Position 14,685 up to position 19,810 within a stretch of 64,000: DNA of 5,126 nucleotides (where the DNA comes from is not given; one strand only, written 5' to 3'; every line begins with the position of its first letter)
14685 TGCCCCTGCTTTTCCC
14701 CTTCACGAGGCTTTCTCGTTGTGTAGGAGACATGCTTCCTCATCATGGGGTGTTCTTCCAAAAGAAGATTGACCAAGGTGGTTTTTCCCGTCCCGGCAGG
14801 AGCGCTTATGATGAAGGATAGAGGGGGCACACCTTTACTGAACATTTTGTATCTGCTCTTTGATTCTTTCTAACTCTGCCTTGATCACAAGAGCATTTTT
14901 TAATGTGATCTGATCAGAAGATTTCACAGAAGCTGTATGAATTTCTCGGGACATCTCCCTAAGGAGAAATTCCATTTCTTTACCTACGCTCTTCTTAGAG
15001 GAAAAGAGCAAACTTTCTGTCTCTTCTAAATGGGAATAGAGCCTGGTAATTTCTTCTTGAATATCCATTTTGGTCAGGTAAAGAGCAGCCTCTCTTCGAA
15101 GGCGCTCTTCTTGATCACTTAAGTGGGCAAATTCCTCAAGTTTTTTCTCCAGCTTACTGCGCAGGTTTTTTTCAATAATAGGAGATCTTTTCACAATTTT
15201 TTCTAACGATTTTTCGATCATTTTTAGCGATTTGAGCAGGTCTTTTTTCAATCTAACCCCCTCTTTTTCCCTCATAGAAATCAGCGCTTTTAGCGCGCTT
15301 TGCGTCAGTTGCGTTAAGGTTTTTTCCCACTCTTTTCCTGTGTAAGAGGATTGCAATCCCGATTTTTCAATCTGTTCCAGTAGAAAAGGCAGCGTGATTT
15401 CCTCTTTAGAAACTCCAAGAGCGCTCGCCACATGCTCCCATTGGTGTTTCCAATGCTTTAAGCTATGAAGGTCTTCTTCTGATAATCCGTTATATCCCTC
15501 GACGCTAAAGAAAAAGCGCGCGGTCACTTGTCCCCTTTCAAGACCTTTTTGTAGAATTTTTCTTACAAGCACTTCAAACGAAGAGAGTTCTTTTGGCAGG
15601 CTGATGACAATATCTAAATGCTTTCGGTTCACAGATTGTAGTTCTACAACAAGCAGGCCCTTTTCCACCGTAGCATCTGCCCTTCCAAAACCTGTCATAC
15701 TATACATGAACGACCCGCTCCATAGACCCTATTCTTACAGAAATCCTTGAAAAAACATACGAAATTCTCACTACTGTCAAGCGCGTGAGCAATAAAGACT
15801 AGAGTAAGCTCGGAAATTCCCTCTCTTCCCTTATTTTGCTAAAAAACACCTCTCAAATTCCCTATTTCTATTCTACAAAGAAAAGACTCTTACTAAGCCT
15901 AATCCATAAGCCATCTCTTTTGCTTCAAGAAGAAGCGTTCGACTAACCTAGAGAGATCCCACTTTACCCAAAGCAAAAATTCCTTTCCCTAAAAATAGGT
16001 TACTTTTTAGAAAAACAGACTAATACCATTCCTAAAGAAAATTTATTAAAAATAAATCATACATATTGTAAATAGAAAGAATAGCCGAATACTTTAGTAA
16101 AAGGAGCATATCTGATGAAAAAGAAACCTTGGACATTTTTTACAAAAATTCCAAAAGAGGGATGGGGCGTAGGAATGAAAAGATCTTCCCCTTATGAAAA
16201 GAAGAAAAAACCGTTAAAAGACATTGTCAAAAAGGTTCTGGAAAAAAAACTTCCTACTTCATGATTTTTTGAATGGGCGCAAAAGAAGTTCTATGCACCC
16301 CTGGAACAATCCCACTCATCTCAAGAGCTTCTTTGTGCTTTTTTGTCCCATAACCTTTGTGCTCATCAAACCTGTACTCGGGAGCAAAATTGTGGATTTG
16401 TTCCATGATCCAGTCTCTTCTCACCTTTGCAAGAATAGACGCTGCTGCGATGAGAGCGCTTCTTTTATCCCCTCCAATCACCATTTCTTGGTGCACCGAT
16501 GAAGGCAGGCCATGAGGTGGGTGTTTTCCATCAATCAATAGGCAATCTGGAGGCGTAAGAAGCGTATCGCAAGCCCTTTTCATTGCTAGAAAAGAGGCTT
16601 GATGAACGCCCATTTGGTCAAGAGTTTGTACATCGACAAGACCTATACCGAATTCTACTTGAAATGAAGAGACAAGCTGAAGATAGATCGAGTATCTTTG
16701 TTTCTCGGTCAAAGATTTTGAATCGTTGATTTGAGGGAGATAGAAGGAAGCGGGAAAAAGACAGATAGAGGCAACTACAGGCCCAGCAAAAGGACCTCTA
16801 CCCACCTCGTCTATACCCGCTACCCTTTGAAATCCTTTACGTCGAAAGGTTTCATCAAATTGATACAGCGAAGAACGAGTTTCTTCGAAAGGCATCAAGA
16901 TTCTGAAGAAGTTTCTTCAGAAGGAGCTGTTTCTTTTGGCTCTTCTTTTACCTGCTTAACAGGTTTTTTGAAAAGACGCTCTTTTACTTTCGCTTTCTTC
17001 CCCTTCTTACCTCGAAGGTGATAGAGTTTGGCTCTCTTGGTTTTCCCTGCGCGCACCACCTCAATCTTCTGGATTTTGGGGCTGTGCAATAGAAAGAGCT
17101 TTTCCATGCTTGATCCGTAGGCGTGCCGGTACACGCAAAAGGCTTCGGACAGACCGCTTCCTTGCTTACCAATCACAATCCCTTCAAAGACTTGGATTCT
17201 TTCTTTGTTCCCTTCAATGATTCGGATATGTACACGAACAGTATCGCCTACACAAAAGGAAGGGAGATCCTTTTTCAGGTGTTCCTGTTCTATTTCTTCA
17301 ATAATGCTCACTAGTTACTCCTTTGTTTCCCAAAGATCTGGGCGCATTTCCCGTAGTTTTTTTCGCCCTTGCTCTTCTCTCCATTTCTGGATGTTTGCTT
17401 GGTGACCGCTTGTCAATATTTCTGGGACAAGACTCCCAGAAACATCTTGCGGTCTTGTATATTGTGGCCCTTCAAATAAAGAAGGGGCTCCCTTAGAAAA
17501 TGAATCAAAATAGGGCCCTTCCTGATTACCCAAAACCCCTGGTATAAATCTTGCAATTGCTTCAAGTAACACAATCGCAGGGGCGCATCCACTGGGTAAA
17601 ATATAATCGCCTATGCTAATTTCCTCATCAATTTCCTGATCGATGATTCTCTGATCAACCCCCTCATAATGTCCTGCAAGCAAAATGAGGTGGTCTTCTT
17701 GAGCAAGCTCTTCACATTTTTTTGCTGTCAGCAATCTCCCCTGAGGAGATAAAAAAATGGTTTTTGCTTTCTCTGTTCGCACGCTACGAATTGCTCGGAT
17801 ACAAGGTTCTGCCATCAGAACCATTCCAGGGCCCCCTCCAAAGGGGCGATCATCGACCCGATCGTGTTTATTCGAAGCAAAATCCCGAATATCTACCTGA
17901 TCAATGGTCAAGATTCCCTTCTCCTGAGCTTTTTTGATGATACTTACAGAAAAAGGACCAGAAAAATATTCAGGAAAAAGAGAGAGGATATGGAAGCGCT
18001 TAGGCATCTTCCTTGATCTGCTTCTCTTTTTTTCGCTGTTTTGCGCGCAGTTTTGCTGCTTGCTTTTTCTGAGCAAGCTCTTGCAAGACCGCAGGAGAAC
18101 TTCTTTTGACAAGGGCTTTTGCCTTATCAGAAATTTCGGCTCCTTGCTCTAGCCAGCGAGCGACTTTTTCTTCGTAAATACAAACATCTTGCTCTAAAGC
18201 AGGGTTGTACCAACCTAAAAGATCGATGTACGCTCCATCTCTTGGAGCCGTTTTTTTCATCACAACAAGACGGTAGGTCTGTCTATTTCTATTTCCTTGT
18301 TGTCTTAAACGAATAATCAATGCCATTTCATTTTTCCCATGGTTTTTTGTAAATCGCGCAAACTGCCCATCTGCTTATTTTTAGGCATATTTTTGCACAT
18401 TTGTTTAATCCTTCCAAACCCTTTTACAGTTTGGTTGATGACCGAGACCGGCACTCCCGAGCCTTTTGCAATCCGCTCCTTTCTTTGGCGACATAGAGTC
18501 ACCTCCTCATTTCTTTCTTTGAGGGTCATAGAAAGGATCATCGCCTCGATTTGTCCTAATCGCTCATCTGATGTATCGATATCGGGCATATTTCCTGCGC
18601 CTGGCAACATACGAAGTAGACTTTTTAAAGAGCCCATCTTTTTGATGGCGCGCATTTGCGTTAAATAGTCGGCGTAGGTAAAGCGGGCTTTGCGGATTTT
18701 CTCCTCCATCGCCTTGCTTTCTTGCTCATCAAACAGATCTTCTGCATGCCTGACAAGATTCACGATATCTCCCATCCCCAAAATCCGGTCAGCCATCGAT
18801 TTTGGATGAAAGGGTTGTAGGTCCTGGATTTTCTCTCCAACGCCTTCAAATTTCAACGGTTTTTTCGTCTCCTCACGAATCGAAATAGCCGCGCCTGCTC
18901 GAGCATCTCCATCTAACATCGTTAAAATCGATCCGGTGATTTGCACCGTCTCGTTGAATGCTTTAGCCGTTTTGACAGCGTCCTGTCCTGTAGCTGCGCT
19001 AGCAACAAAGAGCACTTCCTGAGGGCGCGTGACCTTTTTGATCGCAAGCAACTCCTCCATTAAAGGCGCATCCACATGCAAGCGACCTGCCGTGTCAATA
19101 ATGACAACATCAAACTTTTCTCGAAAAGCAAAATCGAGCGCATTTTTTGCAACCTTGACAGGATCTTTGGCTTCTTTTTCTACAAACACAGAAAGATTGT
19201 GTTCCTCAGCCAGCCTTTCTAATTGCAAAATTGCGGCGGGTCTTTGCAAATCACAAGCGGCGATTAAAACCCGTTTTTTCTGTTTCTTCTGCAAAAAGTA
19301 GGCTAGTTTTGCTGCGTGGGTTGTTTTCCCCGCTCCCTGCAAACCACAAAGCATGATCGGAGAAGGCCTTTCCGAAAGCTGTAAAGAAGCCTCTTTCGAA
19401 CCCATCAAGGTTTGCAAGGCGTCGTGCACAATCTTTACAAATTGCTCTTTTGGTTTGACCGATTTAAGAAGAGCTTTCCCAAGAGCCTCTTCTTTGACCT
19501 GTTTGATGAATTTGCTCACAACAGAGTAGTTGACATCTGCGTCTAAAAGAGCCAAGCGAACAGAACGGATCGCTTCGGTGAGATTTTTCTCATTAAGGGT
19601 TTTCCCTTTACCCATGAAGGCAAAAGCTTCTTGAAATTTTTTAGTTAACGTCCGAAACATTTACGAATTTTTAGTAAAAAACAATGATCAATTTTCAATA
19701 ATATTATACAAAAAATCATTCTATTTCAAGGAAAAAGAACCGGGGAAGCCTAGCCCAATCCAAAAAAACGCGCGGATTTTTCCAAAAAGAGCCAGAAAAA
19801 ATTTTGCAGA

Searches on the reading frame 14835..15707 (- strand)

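Call 28: search_protein_families(library=pfam, proteins=[window:14835-15707:-], max_evalue=0.00001)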
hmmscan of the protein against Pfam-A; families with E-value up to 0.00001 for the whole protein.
window:14835-15707:- (290 aa): 2 families
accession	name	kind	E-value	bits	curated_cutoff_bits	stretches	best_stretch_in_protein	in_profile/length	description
PF08340.16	YicC-like_C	-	7.2e-29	100.8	27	1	173-289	3-119/120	Endoribonuclease YicC-like, C-terminal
PF03755.18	YicC-like_N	-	5.1e-27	95.6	25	1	1-155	1-156/156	Endoribonuclease YicC-like, N-terminal region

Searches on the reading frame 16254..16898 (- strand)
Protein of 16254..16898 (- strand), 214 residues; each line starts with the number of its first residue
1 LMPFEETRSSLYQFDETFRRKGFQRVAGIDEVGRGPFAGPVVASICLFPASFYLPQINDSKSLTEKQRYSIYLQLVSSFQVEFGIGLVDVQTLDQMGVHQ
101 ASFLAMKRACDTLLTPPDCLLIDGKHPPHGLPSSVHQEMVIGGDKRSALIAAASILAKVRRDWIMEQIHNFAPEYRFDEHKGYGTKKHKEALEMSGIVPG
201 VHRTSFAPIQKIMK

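Call 28: search_protein_families(library=pfam, proteins=[window:16254-16898:-], max_evalue=0.00001)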
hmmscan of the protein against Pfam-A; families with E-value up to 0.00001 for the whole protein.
window:16254-16898:- (214 aa): 1 family
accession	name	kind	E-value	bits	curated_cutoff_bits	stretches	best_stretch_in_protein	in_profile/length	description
PF01351.25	RNase_HII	-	1.7e-33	116.6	25.8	1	27-207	1-197/199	Ribonuclease HII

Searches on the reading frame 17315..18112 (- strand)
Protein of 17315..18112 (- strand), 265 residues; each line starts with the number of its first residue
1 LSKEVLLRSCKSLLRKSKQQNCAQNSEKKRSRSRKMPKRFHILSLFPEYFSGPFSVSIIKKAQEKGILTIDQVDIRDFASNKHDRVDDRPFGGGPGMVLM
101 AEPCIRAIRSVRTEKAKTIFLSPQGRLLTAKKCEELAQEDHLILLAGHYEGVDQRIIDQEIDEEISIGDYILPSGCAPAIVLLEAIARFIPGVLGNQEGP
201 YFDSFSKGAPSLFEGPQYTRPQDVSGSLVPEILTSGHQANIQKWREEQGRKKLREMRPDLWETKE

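Call 28: search_protein_families(library=pfam, proteins=[window:17315-18112:-], max_evalue=0.00001)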
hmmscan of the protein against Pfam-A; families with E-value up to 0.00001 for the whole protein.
window:17315-18112:- (265 aa): 1 family
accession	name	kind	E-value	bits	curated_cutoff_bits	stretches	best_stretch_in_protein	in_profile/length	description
PF01746.26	tRNA_m1G_MT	-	1.1e-54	185.6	27.3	1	60-258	2-195/195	tRNA (Guanine-1)-methyltransferase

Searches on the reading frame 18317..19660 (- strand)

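Call 28: search_protein_families(library=pfam, proteins=[window:18317-19660:-], max_evalue=0.00001)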
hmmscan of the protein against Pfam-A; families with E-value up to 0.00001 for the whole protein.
window:18317-19660:- (447 aa): 6 families
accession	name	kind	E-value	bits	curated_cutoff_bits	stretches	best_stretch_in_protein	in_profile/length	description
PF00448.28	SRP54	-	5.6e-72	241.9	22.7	1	101-295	3-196/196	SRP54-type protein, GTPase domain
PF02978.25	SRP_SPB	-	3e-24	85.7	27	1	326-421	1-90/91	Signal peptide binding domain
PF02881.24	SRP54_N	-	1.1e-18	67.6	22.4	1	5-82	1-75/75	SRP54-type protein, helical bundle domain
PF01656.29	CbiA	-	1.1e-07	32.3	25.4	1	109-269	9-103/125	CobQ/CobB/MinD/ParA nucleotide binding domain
PF13614.12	AAA_31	-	8.5e-07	29.5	27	0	109-157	12-60/177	AAA domain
PF13401.12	AAA_22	-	6.8e-06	26.9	27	0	99-212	5-115/130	AAA domain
